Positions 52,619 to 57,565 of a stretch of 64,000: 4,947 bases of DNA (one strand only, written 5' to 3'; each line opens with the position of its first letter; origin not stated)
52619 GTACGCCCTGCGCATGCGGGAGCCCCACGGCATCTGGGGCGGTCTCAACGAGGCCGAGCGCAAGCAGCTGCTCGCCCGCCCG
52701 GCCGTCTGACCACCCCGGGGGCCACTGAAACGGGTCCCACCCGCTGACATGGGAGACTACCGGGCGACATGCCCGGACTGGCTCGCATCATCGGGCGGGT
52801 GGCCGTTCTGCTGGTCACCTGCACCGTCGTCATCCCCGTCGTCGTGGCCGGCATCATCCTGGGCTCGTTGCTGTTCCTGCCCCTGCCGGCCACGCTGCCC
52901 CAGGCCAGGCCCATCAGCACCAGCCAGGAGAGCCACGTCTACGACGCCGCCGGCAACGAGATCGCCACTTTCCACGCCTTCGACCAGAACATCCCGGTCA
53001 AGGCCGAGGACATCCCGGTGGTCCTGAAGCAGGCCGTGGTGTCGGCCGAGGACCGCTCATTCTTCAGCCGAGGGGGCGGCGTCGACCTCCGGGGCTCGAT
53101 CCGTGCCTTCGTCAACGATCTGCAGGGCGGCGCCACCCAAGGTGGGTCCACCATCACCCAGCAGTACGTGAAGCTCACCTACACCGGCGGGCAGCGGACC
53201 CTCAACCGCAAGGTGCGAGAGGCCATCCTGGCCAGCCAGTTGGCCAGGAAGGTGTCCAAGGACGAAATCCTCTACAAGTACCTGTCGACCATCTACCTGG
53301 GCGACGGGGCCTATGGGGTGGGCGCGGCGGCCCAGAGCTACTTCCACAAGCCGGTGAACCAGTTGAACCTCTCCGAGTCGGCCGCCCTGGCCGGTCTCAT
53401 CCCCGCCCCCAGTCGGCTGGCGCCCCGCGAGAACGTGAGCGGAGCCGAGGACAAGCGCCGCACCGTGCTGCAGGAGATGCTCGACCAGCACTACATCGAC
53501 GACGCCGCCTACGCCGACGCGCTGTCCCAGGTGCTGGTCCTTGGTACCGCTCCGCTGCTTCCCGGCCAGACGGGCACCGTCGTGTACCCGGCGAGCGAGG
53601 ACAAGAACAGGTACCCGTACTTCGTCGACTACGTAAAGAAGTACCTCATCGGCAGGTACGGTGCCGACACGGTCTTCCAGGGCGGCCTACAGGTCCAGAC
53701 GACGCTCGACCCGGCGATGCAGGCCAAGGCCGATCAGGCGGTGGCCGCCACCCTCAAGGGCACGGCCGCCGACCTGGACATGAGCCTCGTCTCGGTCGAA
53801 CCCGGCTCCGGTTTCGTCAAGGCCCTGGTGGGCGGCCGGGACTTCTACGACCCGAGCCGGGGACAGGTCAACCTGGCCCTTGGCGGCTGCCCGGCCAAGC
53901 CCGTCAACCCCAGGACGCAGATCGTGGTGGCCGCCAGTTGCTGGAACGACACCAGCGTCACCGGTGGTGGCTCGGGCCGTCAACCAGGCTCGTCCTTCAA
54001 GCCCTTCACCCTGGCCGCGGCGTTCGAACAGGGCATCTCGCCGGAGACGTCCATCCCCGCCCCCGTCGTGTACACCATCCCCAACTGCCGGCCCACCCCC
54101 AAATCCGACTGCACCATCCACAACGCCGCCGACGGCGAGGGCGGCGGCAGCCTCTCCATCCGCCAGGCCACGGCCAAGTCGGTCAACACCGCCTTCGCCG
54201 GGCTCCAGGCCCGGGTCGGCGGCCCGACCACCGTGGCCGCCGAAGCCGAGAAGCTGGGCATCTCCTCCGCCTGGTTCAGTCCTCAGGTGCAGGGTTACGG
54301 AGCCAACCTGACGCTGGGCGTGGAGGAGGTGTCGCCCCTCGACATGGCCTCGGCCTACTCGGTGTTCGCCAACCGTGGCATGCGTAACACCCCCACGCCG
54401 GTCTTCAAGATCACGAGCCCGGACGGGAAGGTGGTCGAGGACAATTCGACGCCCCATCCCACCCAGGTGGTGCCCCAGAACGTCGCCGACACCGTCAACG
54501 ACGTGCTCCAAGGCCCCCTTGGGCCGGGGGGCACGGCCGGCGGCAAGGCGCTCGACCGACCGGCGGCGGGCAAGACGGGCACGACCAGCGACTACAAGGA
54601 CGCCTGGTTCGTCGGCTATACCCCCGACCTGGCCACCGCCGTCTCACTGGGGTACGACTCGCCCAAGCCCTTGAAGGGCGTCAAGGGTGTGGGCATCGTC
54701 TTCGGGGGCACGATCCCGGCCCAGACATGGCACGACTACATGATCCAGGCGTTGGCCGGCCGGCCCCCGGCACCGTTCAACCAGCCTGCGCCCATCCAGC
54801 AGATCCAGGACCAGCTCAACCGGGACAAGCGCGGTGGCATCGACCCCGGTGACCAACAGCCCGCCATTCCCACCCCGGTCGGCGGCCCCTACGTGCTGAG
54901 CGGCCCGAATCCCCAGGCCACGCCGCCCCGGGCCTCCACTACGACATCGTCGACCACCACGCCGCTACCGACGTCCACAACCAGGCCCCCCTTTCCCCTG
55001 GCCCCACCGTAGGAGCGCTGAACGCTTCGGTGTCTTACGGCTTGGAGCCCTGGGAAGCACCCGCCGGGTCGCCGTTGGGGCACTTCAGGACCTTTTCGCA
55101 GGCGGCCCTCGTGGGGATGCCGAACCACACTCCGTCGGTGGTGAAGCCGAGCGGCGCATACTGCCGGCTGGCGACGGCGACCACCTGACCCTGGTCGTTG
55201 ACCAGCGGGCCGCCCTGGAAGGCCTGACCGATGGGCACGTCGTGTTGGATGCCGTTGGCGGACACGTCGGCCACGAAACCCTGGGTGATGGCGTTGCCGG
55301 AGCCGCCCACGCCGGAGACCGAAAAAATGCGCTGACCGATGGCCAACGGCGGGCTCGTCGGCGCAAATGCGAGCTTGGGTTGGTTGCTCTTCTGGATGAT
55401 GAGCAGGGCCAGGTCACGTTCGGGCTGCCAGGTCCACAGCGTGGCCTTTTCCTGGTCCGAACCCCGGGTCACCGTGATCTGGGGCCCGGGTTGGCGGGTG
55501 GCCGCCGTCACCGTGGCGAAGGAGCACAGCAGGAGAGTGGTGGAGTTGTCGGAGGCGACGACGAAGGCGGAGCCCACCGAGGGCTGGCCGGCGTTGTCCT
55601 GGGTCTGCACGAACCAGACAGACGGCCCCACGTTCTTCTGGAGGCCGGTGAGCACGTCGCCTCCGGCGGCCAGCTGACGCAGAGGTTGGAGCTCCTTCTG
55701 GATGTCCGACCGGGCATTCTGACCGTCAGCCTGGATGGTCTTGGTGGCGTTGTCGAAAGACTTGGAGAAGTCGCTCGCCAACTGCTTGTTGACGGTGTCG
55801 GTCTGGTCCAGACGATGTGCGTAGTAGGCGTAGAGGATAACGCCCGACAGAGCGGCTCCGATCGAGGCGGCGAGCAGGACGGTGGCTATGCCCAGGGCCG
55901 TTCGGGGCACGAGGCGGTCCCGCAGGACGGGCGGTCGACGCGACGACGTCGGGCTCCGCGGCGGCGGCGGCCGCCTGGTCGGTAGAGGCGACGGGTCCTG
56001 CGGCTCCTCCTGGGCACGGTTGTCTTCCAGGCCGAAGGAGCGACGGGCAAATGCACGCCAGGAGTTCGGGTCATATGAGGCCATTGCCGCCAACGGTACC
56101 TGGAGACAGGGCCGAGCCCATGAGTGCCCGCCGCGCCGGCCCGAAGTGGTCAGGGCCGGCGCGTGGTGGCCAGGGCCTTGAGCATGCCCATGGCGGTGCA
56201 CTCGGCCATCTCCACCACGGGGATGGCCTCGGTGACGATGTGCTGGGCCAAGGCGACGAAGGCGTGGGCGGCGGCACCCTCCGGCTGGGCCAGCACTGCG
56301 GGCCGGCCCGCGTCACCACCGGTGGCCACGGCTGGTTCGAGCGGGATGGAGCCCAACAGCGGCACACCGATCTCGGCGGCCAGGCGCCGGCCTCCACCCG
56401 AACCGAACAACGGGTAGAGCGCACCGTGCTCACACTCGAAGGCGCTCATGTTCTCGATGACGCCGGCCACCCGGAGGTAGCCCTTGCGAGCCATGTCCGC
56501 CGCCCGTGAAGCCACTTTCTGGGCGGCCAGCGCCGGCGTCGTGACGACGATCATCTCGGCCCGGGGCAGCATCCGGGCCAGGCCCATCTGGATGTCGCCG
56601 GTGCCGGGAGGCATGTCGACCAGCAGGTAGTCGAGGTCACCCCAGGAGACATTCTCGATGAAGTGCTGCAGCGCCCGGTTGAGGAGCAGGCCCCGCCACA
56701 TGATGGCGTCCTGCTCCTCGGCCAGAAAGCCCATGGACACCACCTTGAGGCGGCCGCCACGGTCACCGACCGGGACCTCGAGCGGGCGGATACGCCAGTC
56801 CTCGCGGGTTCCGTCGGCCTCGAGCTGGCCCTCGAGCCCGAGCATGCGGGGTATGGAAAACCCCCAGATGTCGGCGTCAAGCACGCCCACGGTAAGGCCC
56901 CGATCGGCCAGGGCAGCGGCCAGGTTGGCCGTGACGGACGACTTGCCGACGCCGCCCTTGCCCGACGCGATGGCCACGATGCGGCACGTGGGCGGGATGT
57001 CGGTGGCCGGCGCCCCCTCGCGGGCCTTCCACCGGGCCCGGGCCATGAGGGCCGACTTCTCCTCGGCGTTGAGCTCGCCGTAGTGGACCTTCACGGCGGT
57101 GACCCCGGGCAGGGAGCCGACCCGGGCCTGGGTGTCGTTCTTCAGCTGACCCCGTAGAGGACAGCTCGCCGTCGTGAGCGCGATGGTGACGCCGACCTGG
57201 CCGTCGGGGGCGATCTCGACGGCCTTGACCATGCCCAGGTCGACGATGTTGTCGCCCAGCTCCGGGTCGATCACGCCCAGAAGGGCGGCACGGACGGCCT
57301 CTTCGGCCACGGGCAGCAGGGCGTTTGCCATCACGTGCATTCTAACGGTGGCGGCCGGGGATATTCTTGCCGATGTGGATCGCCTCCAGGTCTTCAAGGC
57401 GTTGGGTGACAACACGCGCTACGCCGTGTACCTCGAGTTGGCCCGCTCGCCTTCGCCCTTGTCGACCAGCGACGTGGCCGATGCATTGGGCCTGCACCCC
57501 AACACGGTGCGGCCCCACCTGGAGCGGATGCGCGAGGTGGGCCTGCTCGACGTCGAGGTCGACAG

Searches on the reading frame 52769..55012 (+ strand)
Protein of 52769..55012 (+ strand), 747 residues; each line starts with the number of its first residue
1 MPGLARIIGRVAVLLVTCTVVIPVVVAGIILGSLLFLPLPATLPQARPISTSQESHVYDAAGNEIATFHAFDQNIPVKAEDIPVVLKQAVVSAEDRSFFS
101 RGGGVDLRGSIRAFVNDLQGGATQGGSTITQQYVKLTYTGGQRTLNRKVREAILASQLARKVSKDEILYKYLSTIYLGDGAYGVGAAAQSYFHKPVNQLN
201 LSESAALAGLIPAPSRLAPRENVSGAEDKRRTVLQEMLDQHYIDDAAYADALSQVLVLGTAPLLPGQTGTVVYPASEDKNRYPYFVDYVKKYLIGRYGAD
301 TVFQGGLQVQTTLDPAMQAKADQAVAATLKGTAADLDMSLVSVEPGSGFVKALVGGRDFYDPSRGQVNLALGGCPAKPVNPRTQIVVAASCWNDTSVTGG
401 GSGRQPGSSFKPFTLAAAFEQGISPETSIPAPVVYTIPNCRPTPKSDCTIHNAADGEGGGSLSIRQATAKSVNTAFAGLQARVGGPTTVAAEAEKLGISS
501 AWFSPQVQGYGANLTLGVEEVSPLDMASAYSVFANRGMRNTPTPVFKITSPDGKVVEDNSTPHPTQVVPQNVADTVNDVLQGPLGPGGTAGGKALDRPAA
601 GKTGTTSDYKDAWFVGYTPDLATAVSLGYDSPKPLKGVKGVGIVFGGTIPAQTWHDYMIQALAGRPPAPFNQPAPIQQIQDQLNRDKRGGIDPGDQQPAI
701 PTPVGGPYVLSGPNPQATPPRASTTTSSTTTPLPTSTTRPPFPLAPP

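Call 50: search_protein_families(library=pfam, proteins=[window:52769-55012:+], max_evalue=0.0001)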
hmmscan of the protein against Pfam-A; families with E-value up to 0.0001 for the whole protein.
window:52769-55012:+ (747 aa): 2 families
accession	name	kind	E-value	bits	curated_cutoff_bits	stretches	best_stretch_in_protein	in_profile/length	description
PF00912.28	Transgly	-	6.4e-56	189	27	1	63-237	3-177/178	Transglycosylase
PF00905.27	Transpeptidase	-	7.3e-24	84.9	22.1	1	402-620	38-267/299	Penicillin binding protein transpeptidase domain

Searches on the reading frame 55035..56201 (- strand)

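Call 50: search_protein_families(library=pfam, proteins=[window:55035-56201:-], max_evalue=0.0001)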
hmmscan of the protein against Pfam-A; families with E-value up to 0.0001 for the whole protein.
window:55035-56201:- (388 aa): 1 family
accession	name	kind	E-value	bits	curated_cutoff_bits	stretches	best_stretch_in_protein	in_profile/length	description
PF13365.12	Trypsin_2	-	2.7e-13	51.3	27.6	1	210-343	1-144/144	Trypsin-like peptidase domain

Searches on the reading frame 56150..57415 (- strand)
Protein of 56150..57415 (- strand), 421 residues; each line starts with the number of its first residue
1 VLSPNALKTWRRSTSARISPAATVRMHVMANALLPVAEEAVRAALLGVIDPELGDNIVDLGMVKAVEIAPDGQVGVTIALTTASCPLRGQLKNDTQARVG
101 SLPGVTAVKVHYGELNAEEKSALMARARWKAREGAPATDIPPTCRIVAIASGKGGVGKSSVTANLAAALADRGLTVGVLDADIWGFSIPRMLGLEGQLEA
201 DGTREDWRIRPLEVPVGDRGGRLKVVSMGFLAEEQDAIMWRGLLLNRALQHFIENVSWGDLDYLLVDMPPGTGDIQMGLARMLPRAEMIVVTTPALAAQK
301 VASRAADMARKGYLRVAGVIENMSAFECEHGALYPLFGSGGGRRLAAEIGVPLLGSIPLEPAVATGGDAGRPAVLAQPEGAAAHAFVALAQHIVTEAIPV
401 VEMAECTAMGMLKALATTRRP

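Call 50: search_protein_families(library=pfam, proteins=[window:56150-57415:-], max_evalue=0.0001)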
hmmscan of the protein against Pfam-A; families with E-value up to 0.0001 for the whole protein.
window:56150-57415:- (421 aa): 6 families
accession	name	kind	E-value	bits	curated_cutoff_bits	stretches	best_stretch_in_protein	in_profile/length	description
PF10609.15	ParA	-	1.1e-81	274.3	27.1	1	145-393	4-245/246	NUBPL iron-transfer P-loop NTPase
PF01883.24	FeS_assembly_P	-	2.1e-18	66.8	23.5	1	38-110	1-73/73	Iron-sulfur cluster assembly protein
PF01656.29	CbiA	-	8.3e-13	48.8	25.4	1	147-365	1-117/125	CobQ/CobB/MinD/ParA nucleotide binding domain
PF13614.12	AAA_31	-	1.1e-08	35.7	27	1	145-182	2-39/177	AAA domain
PF00142.24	Fer4_NifH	-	2.2e-08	34.4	25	0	148-178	4-33/271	4Fe-4S iron sulfur cluster binding proteins, NifH/frxC family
PF09140.17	MipZ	-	2.9e-05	23.9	20.7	1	146-190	2-46/262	ATPase MipZ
